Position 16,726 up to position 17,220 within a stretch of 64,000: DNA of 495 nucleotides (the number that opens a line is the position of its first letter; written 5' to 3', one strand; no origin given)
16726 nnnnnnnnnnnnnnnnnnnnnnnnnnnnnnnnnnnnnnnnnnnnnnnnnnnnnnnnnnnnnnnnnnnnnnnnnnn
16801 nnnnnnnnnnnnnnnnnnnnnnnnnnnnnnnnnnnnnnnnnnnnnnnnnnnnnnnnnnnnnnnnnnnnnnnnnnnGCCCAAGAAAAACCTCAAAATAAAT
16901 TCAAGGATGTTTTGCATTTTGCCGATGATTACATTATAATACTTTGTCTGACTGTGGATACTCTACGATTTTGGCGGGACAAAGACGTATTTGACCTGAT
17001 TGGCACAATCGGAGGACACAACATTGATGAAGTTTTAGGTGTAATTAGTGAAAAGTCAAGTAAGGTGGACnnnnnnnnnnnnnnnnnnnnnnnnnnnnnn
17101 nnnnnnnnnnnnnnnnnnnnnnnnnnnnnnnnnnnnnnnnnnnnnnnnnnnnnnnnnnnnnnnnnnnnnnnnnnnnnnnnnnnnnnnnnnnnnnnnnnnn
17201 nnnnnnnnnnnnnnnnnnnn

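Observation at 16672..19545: IS607-family element whose tnpA is split by a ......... homing-endonuclease ORF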

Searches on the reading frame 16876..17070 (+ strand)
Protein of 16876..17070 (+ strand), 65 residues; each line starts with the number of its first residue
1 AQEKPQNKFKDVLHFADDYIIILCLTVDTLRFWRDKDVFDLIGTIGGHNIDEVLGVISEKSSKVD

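Call 34: search_protein_families(library=pfam, proteins=[window:16876-17070:+], max_evalue=10)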
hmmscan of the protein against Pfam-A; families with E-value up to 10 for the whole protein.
seq(65 aa): 0 families
